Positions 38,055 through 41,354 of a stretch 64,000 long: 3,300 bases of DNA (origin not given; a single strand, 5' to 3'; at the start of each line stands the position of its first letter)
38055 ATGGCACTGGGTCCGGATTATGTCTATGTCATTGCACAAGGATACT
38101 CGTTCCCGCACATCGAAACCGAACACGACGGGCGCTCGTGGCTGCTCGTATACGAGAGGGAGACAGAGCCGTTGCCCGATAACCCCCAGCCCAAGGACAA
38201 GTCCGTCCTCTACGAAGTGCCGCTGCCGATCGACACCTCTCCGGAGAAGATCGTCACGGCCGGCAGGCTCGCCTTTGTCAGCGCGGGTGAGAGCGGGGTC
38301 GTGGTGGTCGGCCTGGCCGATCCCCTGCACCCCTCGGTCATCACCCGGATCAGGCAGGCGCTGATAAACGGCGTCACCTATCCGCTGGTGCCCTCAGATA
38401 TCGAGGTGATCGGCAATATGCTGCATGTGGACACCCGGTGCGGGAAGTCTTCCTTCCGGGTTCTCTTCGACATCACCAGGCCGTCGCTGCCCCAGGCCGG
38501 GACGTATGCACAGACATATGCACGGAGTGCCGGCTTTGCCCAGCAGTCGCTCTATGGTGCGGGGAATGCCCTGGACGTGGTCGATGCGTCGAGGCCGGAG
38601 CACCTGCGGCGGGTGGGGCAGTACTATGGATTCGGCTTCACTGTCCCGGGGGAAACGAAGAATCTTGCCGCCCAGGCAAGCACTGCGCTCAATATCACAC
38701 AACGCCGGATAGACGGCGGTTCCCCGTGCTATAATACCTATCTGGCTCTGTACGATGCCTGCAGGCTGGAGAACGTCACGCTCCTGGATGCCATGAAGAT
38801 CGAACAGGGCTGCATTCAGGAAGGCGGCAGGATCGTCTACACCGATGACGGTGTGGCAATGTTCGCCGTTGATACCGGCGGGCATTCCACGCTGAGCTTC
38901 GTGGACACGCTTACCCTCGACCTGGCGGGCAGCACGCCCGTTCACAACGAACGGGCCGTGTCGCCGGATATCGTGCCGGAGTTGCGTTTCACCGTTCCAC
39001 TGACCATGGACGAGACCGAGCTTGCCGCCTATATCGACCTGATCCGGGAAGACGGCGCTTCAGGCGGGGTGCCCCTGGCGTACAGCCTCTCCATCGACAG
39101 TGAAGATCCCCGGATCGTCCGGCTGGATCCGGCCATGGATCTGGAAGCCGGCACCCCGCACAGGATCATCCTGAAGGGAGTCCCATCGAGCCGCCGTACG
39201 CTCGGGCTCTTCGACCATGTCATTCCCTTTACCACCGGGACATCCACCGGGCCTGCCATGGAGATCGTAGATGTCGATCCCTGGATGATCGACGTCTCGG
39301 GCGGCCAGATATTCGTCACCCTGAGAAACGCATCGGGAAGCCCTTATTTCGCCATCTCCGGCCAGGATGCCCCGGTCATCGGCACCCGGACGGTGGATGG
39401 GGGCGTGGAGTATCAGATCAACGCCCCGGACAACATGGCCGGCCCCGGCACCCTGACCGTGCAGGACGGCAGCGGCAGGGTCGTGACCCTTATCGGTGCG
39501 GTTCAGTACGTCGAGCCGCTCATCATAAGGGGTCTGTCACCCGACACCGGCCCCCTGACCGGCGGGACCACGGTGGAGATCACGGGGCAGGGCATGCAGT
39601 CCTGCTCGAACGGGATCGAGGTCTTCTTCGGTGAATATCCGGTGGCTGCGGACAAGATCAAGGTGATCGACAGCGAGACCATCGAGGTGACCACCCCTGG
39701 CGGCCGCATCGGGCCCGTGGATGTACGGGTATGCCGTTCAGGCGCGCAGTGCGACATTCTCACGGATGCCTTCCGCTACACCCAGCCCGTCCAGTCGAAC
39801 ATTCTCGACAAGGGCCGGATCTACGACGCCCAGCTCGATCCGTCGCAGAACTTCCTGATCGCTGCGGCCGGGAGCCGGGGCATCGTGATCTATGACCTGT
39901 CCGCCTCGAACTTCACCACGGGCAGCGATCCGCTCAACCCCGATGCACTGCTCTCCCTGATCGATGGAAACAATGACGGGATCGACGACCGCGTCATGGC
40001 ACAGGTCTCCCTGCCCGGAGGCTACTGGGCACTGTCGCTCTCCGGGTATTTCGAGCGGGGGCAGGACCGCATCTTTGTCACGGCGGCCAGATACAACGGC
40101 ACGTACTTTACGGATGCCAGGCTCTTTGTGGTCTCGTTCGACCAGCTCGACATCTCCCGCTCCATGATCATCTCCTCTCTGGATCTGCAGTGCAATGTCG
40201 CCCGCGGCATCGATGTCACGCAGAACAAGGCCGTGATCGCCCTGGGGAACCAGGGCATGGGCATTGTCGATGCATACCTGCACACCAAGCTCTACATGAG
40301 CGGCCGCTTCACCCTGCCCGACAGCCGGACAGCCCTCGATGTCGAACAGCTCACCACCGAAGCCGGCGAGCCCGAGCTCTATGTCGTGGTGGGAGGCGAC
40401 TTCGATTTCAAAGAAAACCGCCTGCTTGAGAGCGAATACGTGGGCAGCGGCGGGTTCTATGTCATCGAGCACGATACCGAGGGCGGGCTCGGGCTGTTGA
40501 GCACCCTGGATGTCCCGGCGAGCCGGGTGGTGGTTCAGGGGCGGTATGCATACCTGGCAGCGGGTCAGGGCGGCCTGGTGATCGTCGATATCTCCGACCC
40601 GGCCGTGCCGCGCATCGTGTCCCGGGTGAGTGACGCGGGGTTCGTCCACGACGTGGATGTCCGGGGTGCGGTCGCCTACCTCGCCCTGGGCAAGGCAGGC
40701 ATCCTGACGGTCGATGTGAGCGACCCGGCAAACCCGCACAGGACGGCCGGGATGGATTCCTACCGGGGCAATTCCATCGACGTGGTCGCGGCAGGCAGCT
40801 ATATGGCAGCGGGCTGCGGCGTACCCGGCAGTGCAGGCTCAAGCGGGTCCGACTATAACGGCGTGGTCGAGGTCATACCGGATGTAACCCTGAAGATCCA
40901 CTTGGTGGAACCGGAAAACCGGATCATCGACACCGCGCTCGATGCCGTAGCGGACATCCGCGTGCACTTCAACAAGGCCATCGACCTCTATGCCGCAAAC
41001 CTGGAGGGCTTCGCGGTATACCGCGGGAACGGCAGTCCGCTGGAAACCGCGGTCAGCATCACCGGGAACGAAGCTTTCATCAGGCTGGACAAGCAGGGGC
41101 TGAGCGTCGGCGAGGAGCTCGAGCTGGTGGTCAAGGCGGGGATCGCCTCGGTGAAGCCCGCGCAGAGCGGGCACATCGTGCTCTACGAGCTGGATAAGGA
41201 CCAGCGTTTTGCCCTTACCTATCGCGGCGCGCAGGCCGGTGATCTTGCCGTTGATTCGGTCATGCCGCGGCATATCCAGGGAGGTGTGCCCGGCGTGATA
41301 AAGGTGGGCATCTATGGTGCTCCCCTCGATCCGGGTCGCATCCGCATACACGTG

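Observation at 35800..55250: Unusual architecture: long alternation of LVIVD-type beta-propeller blades with IPT/TIG domains in the giant protein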

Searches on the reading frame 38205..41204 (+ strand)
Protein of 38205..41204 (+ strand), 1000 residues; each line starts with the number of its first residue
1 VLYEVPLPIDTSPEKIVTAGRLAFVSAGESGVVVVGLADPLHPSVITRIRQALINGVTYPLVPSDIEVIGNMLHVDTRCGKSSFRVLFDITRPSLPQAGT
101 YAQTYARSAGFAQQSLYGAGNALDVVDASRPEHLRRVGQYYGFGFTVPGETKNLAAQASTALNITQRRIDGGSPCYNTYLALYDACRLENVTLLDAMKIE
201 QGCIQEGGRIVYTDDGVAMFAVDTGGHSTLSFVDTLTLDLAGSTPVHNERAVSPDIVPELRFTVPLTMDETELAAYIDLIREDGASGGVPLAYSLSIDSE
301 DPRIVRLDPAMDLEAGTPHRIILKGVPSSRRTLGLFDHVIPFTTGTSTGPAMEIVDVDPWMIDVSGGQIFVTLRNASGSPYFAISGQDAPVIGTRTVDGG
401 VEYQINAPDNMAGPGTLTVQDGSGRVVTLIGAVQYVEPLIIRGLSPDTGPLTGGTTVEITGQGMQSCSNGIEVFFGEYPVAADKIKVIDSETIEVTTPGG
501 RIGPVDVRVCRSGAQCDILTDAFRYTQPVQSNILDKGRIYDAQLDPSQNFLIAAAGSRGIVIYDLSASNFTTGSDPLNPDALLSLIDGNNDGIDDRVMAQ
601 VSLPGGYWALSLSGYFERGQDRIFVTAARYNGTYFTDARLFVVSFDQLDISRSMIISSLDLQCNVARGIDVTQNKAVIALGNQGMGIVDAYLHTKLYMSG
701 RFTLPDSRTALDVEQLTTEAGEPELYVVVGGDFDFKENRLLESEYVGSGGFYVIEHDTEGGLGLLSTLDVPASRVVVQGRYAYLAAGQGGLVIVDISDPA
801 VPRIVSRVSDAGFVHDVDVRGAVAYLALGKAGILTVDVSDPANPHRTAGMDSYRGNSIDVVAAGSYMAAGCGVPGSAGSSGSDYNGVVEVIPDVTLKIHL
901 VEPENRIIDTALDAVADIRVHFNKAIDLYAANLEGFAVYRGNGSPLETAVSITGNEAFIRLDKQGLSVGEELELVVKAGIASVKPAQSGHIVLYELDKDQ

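Call 6: search_protein_families(library=pfam, proteins=[window:38205-41204:+], max_evalue=0.01)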
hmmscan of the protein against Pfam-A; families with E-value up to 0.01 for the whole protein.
window:38205-41204:+ (1000 aa): 3 families
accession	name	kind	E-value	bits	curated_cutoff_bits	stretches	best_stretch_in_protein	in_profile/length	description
PF08309.17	LVIVD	-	1.4e-19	69.6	20.2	2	772-808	4-40/42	LVIVD repeat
PF01833.30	TIG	-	4.2e-11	43.1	20.9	1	440-513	2-72/84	IPT/TIG domain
PF13205.12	Big_5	-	6.2e-05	24.1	23.6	0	912-982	19-89/105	Bacterial Ig-like domain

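Call 52: search_protein_families(library=ncbifam, proteins=[window:38205-41204:+], max_evalue=0.01)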
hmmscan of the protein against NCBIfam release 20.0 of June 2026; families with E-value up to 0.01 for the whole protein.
window:38205-41204:+ (1000 aa): 0 families
